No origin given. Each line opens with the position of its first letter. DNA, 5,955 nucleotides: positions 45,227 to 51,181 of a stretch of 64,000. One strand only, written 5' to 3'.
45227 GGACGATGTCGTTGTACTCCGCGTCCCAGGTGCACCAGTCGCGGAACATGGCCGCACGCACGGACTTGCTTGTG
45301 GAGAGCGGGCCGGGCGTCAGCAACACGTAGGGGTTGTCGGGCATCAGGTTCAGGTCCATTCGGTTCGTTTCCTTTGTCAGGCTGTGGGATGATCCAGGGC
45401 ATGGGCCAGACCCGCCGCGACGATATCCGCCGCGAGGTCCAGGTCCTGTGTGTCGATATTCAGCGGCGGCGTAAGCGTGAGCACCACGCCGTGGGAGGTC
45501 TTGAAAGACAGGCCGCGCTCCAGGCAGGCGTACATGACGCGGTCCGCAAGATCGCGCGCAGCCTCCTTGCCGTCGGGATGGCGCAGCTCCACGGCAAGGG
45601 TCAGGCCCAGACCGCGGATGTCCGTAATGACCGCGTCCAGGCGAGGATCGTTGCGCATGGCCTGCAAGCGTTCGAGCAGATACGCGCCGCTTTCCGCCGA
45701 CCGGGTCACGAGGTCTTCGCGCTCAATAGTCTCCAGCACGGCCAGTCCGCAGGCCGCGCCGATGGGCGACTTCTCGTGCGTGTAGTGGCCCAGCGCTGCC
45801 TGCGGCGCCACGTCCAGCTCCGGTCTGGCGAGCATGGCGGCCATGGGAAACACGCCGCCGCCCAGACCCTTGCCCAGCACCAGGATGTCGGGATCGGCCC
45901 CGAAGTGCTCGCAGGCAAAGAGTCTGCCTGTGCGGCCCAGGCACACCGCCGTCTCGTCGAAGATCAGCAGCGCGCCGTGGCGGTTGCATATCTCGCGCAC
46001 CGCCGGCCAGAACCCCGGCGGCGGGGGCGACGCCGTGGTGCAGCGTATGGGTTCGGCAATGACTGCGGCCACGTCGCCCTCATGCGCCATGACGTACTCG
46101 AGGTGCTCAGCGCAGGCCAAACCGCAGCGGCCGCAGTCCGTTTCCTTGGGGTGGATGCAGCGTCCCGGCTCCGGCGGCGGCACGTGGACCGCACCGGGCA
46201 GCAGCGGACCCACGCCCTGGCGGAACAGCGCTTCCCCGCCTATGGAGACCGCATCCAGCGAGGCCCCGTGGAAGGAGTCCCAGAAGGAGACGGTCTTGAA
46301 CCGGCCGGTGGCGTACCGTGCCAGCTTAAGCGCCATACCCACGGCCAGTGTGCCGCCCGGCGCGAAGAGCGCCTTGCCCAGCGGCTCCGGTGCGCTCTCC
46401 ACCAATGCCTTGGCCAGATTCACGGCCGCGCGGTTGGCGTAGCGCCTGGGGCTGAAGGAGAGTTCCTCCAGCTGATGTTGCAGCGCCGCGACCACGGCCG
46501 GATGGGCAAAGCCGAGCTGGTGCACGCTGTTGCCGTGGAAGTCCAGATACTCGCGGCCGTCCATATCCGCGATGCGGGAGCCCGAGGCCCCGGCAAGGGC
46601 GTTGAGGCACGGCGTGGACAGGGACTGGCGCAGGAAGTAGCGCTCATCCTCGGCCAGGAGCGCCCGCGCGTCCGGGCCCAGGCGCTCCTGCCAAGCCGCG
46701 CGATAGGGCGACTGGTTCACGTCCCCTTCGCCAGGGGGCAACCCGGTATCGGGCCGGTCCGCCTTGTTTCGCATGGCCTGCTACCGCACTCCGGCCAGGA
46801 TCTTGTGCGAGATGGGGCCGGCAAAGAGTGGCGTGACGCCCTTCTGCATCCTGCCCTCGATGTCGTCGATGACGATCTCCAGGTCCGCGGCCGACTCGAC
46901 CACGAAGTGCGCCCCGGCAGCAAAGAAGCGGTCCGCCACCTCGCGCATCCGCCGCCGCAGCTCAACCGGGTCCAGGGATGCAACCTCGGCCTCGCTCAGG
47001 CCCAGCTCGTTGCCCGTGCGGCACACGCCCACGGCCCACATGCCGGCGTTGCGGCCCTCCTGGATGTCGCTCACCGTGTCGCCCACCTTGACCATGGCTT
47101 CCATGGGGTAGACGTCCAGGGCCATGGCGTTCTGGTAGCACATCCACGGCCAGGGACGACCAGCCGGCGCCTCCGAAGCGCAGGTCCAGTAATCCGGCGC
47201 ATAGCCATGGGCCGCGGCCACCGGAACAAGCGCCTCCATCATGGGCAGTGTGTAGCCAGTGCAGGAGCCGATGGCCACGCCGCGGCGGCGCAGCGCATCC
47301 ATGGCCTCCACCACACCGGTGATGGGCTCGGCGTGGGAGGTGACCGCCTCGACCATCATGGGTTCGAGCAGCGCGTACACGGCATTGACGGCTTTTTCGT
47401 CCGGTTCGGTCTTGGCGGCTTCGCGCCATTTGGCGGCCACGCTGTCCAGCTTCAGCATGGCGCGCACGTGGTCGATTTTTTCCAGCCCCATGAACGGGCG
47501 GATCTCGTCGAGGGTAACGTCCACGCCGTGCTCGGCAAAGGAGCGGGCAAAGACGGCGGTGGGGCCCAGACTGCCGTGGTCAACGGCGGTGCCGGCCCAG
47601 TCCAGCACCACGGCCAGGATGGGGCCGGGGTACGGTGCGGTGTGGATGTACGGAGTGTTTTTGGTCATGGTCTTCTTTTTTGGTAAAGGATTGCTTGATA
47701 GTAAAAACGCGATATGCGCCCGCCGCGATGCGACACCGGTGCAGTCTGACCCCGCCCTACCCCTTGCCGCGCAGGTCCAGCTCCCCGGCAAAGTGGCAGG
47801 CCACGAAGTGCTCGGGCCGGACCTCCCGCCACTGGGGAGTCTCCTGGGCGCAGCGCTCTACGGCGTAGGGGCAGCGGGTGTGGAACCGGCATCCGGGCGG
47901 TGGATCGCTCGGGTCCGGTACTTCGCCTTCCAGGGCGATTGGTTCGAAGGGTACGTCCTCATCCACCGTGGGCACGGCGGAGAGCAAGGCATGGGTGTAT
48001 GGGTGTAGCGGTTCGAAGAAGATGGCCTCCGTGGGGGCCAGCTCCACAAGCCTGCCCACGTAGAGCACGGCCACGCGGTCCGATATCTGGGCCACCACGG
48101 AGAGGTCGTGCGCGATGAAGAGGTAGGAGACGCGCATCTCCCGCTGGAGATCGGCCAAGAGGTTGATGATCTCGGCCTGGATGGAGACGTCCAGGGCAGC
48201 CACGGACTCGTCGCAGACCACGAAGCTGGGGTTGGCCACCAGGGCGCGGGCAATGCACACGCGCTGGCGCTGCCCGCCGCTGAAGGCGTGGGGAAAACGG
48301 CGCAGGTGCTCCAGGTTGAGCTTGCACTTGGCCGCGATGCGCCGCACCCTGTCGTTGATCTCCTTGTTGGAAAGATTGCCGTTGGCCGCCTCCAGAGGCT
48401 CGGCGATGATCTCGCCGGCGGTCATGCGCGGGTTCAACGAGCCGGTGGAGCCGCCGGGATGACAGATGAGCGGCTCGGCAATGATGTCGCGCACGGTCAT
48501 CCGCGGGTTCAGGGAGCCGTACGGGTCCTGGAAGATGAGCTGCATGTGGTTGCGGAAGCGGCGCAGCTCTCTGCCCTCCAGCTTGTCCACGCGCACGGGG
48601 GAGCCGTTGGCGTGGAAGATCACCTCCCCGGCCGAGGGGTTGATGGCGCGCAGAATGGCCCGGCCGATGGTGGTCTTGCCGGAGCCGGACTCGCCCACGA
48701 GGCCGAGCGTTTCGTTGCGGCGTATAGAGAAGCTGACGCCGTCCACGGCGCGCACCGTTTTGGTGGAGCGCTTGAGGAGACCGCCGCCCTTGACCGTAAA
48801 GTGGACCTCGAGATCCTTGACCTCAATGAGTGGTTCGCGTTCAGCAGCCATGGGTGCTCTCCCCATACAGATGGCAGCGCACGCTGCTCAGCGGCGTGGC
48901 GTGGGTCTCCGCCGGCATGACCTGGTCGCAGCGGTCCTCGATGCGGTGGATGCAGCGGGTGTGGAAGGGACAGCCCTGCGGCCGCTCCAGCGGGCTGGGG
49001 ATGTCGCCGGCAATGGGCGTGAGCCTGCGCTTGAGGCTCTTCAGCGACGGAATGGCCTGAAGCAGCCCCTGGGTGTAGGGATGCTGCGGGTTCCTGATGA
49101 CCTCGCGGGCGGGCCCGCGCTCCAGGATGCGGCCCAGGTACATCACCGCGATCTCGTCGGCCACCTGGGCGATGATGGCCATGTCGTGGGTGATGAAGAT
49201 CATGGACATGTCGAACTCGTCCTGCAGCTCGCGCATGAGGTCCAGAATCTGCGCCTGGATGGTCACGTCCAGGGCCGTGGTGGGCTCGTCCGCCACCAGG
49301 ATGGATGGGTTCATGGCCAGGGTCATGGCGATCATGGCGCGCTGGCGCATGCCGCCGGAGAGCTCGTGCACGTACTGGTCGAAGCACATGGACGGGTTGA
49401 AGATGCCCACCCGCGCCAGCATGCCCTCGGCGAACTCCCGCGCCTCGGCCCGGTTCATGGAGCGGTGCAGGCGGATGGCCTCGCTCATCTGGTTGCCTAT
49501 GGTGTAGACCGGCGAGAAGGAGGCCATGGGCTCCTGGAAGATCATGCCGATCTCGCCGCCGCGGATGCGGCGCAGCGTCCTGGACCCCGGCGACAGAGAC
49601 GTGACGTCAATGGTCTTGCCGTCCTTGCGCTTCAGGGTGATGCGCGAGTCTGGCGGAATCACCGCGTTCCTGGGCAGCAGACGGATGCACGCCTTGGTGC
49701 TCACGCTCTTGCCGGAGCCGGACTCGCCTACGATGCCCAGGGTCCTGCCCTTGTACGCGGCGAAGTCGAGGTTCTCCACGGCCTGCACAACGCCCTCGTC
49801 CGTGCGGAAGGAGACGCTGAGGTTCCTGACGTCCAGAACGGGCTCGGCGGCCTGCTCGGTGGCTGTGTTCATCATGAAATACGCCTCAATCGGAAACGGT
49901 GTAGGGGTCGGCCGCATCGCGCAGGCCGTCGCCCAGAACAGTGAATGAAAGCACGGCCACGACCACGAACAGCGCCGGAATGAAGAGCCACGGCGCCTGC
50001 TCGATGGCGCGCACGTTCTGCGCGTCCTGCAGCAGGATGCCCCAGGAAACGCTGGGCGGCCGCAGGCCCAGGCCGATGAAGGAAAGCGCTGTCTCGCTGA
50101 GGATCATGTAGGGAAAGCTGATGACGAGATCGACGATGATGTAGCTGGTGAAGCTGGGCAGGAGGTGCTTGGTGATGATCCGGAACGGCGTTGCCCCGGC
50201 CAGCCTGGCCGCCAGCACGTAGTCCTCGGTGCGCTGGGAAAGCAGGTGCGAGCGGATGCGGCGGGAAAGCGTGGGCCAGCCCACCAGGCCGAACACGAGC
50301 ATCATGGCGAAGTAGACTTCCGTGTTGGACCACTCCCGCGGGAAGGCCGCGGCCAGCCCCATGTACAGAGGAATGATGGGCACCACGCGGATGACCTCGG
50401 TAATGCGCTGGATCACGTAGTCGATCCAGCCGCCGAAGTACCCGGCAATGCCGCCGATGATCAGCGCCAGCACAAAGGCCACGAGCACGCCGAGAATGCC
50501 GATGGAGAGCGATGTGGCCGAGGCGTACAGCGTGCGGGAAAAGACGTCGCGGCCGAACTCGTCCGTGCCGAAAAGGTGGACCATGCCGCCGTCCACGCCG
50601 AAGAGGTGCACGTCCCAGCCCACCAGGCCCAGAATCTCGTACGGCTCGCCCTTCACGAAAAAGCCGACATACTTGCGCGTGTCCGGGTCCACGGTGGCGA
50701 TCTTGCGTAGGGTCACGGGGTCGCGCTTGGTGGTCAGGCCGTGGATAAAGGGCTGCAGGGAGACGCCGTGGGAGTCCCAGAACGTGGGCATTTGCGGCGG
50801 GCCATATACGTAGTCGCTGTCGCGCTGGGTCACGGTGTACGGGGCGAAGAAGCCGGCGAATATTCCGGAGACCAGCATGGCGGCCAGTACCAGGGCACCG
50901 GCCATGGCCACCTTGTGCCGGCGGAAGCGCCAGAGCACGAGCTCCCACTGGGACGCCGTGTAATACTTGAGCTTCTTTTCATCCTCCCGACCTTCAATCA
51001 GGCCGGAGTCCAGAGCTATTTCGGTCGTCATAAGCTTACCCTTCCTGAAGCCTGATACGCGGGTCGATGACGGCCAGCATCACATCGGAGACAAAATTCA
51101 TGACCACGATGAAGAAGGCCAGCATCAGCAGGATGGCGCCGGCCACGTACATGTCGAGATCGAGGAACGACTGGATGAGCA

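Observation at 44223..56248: Aminoethylphosphonate catabolic locus with a PbfA-like middle gene and an Opp/Dpp-type five-gene transporter instead of PhnSTUV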

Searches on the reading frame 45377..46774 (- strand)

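Call 3: search_protein_families(library=pfam, proteins=[window:45377-46774:-])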
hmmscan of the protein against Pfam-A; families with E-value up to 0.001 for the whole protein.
window:45377-46774:- (465 aa): 1 family
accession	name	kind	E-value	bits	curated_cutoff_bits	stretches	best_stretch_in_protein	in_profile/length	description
PF00202.27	Aminotran_3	-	3.5e-77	260.2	30.5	1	60-452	13-399/403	Aminotransferase class-III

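Call 4: search_protein_families(library=ncbifam, proteins=[window:45377-46774:-])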
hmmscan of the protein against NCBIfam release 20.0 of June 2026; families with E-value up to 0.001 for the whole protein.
window:45377-46774:- (465 aa): 69 families (the best 25 are shown)
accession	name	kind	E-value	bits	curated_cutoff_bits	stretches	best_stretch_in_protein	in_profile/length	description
NF049939.1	HyAminethphonNHLyPbfA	equivalog_domain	3.7e-185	615.6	525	1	16-457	2-440/442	(R)-1-hydroxy-2-aminoethylphosphonate ammonia-lyase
NF004755.0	PRK06082.1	equivalog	6.1e-175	582.1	467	1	15-459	12-452/459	aspartate aminotransferase family protein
NF004426.0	PRK05769.1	equivalog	2e-83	280.6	552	1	29-456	10-437/441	acetyl ornithine aminotransferase family protein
NF005993.0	PRK08117.1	subfamily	2.3e-80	270.3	574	1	60-458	29-429/433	aspartate aminotransferase family protein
NF006228.0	PRK08360.1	equivalog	3.6e-74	250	608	1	63-455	30-423/443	aspartate aminotransferase family protein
NF002874.0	PRK03244.1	equivalog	9.2e-69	232.1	457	1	51-458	21-394/399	acetylornithine transaminase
NF005683.0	PRK07481.1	subfamily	2.2e-67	228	575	1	60-458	32-449/453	hypothetical protein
NF004718.0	PRK06062.1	subfamily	2.2e-66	224.2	472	1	58-458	40-448/454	hypothetical protein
NF006368.0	PRK08593.1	equivalog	6.2e-65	219.5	570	1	36-457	6-430/448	aspartate aminotransferase family protein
TIGR00707.1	argD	subfamily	3.8e-64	216.9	410.05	1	60-453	13-377/381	acetylornithine/succinylornithine family transaminase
NF005685.0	PRK07483.1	equivalog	1.5e-63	215.2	485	1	58-461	14-440/444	aspartate aminotransferase family protein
NF005102.0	PRK06541.1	equivalog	6.9e-62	209.5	574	1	60-458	38-455/460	aspartate aminotransferase family protein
NF008570.0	PRK11522.1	equivalog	1.7e-61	208.3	612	1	66-414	79-419/464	putrescine aminotransferase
TIGR00508.1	bioA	equivalog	3e-61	207.3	405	1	60-453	17-415/419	adenosylmethionine--8-amino-7-oxononanoate transaminase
NF005375.0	PRK06917.1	equivalog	9.6e-61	205.8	535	1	61-454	19-434/448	aspartate aminotransferase family protein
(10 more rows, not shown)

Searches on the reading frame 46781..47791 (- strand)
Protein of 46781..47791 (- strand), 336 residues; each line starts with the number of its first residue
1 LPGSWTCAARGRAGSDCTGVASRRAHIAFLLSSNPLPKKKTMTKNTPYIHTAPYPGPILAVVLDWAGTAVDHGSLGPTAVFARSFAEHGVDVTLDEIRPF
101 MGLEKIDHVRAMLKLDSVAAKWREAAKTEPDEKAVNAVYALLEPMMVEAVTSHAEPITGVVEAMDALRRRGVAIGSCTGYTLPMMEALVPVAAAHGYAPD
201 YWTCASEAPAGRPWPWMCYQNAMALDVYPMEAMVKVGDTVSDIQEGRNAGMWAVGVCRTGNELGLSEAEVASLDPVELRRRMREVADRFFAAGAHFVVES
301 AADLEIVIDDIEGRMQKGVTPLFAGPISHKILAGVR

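Call 3: search_protein_families(library=pfam, proteins=[window:46781-47791:-])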
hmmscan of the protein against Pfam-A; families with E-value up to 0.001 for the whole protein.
window:46781-47791:- (336 aa): 2 families
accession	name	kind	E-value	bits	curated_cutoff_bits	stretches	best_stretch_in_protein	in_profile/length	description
PF00702.32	Hydrolase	-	5.7e-14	53.4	26.4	1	60-250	3-191/191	haloacid dehalogenase-like hydrolase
PF13419.12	HAD_2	-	3.2e-09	37.6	23.8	1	79-256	18-178/178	Haloacid dehalogenase-like hydrolase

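Call 4: search_protein_families(library=ncbifam, proteins=[window:46781-47791:-])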
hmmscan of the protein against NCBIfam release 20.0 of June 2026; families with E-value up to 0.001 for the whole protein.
window:46781-47791:- (336 aa): 13 families
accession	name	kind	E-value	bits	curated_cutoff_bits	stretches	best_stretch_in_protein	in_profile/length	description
TIGR01422.2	phosphonatase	equivalog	1.2e-97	326.2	220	1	60-308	3-251/251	phosphonoacetaldehyde hydrolase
TIGR03351.1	PhnX-like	hypoth_equivalog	1.1e-27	97.5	218.9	1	61-257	4-191/220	phosphonatase-like hydrolase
NF053741.1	noncata_PA2803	equivalog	5e-16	59.2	240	1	137-321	25-191/191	HAD superfamily inactivated hydrolase PcrP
NF008087.0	PRK10826.1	equivalog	2.9e-09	36.8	191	1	57-257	6-192/222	hexitol phosphatase HxpB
TIGR01449.2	PGP_bact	equivalog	6.3e-09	35.7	180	1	61-257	1-185/213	phosphoglycolate phosphatase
NF009695.0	PRK13222.1-2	equivalog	2e-06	27.5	225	1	125-257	64-194/226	phosphoglycolate phosphatase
TIGR01509.1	HAD-SF-IA-v3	subfamily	3e-06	27.5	29.4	1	112-256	25-154/154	HAD-IA family hydrolase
TIGR01454.1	AHBA_synth_RP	hypoth_equivalog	4.3e-06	26.5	246.65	1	154-257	74-175/205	AHBA synthesis associated protein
TIGR02253.1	CTE7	subfamily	6.6e-06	26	169.75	1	133-261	76-199/221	TIGR02253 family HAD-type hydrolase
TIGR01549.1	HAD-SF-IA-v1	subfamily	5.2e-05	23.7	23.3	1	170-250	75-149/149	HAD-IA family hydrolase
NF009694.0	PRK13222.1-1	equivalog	6.9e-05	22.3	415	1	128-262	84-219/252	phosphoglycolate phosphatase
NF008610.0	PRK11587.1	equivalog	7.9e-05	22.1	282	1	131-273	60-200/219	sugar phosphatase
TIGR01656.1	Histidinol-ppas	subfamily_domain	0.00092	19.1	84.15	0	125-255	24-144/149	histidinol-phosphate phosphatase domain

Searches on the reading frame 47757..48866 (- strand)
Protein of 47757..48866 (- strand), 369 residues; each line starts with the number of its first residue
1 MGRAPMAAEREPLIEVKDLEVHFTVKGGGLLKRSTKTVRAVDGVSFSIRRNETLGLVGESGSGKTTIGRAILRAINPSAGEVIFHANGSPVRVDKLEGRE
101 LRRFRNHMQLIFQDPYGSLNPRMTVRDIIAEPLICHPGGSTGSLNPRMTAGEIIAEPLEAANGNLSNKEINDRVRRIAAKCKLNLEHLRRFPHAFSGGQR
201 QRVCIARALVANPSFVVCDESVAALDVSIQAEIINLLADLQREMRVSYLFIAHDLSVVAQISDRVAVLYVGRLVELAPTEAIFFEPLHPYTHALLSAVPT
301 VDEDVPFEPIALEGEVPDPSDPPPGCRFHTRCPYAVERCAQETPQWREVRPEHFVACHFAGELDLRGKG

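Call 3: search_protein_families(library=pfam, proteins=[window:47757-48866:-])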
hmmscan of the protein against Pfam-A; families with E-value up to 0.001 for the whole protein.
window:47757-48866:- (369 aa): 3 families
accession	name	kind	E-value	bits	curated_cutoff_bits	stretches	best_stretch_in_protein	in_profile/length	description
PF00005.33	ABC_tran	-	3.1e-27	96.3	25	1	42-222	2-136/137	ABC transporter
PF08352.17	oligo_HPY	-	1.7e-19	70.4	27.1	1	274-339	1-65/65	Oligopeptide/dipeptide transporter, C-terminal region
PF02463.25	SMC_N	-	0.00068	19.6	40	0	166-266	109-210/220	RecF/RecN/SMC N terminal domain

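Call 4: search_protein_families(library=ncbifam, proteins=[window:47757-48866:-])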
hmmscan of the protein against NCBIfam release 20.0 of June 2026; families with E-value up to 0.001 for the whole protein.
window:47757-48866:- (369 aa): 185 families (the best 25 are shown)
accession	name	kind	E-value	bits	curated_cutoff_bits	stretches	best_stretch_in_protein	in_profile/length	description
NF011659.0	PRK15079.1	equivalog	1.6e-114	382.1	540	2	142-358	112-329/334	murein tripeptide/oligopeptide ABC transporter ATP binding protein OppF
NF008453.0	PRK11308.1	subfamily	1.4e-113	379.6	408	2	142-361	110-327/334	dipeptide ABC transporter ATP-binding protein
NF043071.1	DppF_dipep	equivalog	6.7e-100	334.7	660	2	142-358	111-325/331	dipeptide ABC transporter ATP-binding subunit DppF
NF007613.0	PRK10261.1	equivalog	2.5e-92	310.3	1077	2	142-303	412-572/623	glutathione ABC transporter ATP-binding protein GsiA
NF043078.1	MMSYN1_0168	equivalog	2.9e-83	280.6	800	2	98-313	394-612/649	oligopeptide ABC transporter ATP-binding protein OppF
NF011713.0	PRK15134.1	equivalog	9.3e-76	255.5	834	2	142-296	373-527/529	microcin C ABC transporter ATP-binding protein YejF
NF007010.1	PRK09473.1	subfamily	1.2e-70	237.7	575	2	142-359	97-313/318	oligopeptide ABC transporter ATP-binding protein OppD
TIGR02769.1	nickel_nikE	equivalog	2.4e-69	233.7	332.55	2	140-298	97-253/265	nickel import ATP-binding protein NikE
NF008246.0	PRK11022.1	equivalog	8.5e-64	215.7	541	2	142-360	100-317/326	dipeptide ABC transporter ATP-binding protein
NF007739.0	PRK10419.1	subfamily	2.1e-62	211.1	354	2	140-281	98-238/268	nickel ABC transporter ATP-binding protein NikE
NF043079.1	MMSYN1_0167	equivalog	2.1e-60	205.1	740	2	143-354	318-529/561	oligopeptide ABC transporter ATP-binding protein OppD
NF011692.0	PRK15112.1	equivalog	1.5e-51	175.6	452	2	141-296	98-252/269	putrescine export ABC transporter ATP-binding protein SapF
NF011674.0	PRK15093.1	equivalog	1.1e-48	166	627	2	185-362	149-326/330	putrescine export ABC transporter ATP-binding protein SapD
TIGR02770.1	nickel_nikD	equivalog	5.8e-46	156.7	318.7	2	142-297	73-228/230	nickel import ATP-binding protein NikD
NF047576.1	opine_ATP_CntF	equivalog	3.2e-45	154.4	385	2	144-302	98-257/264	staphylopine uptake ABC transporter ATP-binding protein CntF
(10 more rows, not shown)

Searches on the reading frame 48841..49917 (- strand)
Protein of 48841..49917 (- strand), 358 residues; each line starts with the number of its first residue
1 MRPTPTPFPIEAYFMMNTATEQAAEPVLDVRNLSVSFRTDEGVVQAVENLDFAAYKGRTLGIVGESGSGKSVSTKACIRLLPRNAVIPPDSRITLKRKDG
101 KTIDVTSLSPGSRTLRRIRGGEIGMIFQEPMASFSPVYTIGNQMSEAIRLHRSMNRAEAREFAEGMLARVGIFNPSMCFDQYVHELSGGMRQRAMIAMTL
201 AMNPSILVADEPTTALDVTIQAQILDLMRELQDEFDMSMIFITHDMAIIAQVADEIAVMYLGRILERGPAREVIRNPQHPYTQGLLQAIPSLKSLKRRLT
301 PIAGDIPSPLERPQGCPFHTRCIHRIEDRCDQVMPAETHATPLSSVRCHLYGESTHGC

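Call 3: search_protein_families(library=pfam, proteins=[window:48841-49917:-])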
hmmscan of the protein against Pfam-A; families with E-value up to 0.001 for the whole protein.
window:48841-49917:- (358 aa): 4 families
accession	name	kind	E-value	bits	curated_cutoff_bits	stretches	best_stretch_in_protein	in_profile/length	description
PF00005.33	ABC_tran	-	5.5e-21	76.1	25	1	48-214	2-137/137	ABC transporter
PF08352.17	oligo_HPY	-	3.3e-19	69.5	27.1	1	266-327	2-63/65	Oligopeptide/dipeptide transporter, C-terminal region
PF13304.12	AAA_21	-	3.9e-05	24.3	27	1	181-249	233-303/304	AAA domain, putative AbiEii toxin, Type IV TA system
PF02463.25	SMC_N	-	0.00021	21.2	40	0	61-254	28-207/220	RecF/RecN/SMC N terminal domain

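Call 4: search_protein_families(library=ncbifam, proteins=[window:48841-49917:-])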
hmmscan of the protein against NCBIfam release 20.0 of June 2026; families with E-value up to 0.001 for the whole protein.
window:48841-49917:- (358 aa): 183 families (the best 25 are shown)
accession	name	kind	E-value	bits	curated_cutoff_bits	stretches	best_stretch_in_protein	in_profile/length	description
NF007010.1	PRK09473.1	subfamily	4.2e-92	308.3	575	1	28-340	2-303/318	oligopeptide ABC transporter ATP-binding protein OppD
NF008246.0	PRK11022.1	equivalog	3.8e-91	305.6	541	1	27-350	3-316/326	dipeptide ABC transporter ATP-binding protein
NF007613.0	PRK10261.1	equivalog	5.3e-91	305.9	1077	1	18-298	3-281/623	glutathione ABC transporter ATP-binding protein GsiA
NF043079.1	MMSYN1_0167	equivalog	8.3e-90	302.1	740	2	100-323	285-508/561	oligopeptide ABC transporter ATP-binding protein OppD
NF011713.0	PRK15134.1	equivalog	5.4e-83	279.4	834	1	24-292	2-263/529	microcin C ABC transporter ATP-binding protein YejF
NF008453.0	PRK11308.1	subfamily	2.4e-78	263.7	408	1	25-349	10-324/334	dipeptide ABC transporter ATP-binding protein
TIGR02770.1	nickel_nikD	equivalog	1.1e-70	237.6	318.7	1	47-288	2-228/230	nickel import ATP-binding protein NikD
NF011659.0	PRK15079.1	equivalog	2.7e-70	236.7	540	1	29-337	22-318/334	murein tripeptide/oligopeptide ABC transporter ATP binding protein OppF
NF043071.1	DppF_dipep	equivalog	5e-69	233.2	660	1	39-336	31-313/331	dipeptide ABC transporter ATP-binding subunit DppF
NF047576.1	opine_ATP_CntF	equivalog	8.1e-69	231.8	385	1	27-293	2-257/264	staphylopine uptake ABC transporter ATP-binding protein CntF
NF047578.1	opine_ATP_CntD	equivalog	3.3e-68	229.8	380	1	27-293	2-257/266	staphylopine uptake ABC transporter ATP-binding protein CntD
NF011674.0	PRK15093.1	equivalog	1e-60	205.6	627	1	26-325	2-301/330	putrescine export ABC transporter ATP-binding protein SapD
NF043078.1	MMSYN1_0168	equivalog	1.5e-57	195.6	800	2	168-290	478-598/649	oligopeptide ABC transporter ATP-binding protein OppF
TIGR02769.1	nickel_nikE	equivalog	7.4e-39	133.8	332.55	1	39-298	19-262/265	nickel import ATP-binding protein NikE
TIGR00972.1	3a0107s01c2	equivalog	1e-38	133.1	343.2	1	28-284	2-241/248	phosphate ABC transporter ATP-binding protein PstB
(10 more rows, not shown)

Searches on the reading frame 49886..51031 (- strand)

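Call 3: search_protein_families(library=pfam, proteins=[window:49886-51031:-])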
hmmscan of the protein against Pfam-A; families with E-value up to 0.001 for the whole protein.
window:49886-51031:- (381 aa): 2 families
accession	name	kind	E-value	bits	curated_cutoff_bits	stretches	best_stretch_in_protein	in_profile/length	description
PF00528.27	BPD_transp_1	-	2.3e-28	99.6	26.4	1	190-376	2-180/184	Binding-protein-dependent transport system inner membrane component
PF12911.12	OppC_N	-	2.7e-14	53.2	23.9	1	27-79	1-53/53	N-terminal TM domain of oligopeptide transport permease C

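Call 4: search_protein_families(library=ncbifam, proteins=[window:49886-51031:-])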
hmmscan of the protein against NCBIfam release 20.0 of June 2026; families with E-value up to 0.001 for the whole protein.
window:49886-51031:- (381 aa): 17 families
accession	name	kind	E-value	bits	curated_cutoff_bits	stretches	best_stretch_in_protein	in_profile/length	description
NF045476.1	Opp4C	equivalog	3.6e-77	259.4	350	2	150-376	55-277/278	oligopeptide ABC transporter permease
NF045475.1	Opp3C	equivalog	2.3e-55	188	450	1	16-376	11-325/328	oligopeptide ABC transporter permease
NF045474.1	Opp2C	equivalog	1.6e-51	175.2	300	1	150-374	18-235/236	nickel transporter permease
NF045473.1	Opp1C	equivalog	3e-51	174.4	350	1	150-376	46-265/267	nickel/cobalt ABC transporter permease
TIGR02790.1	nickel_nikC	equivalog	6.7e-49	166.8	358.45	1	150-373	40-256/258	nickel ABC transporter permease subunit NikC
NF008160.0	PRK10913.1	equivalog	2.3e-47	161.9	483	1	147-376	74-296/300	dipeptide ABC transporter permease DppC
NF007738.0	PRK10417.1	equivalog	6.8e-46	157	335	1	150-379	50-272/277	nickel ABC transporter permease subunit NikC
NF011662.0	PRK15082.1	equivalog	2e-45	155.5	484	1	149-376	78-298/303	glutathione ABC transporter permease GsiD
NF011935.0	PRK15406.1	equivalog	3.3e-43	148.6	433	1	150-376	80-299/302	oligopeptide ABC transporter permease OppC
NF007376.0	PRK09881.1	equivalog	1.3e-41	142.6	434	1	151-377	73-292/298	D,D-dipeptide ABC transporter permease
NF047573.1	opine_perm_CntC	exception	4.2e-37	128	440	1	150-376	50-269/271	staphylopine uptake ABC transporter permease subunit CntC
NF043080.1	MMSYN1_0166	equivalog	1.4e-36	126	370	1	151-377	82-304/307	oligopeptide ABC transporter permease OppC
NF011691.0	PRK15111.1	equivalog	7.9e-34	117.6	379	1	148-373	72-290/296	putrescine export ABC transporter permease SapC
NF011596.0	PRK15021.1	subfamily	1.1e-26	93.7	439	1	153-377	122-338/341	microcin C ABC transporter permease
NF045470.1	Opp2B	equivalog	6.1e-07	28.9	350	1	161-310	81-239/300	nickel ABC transporter permease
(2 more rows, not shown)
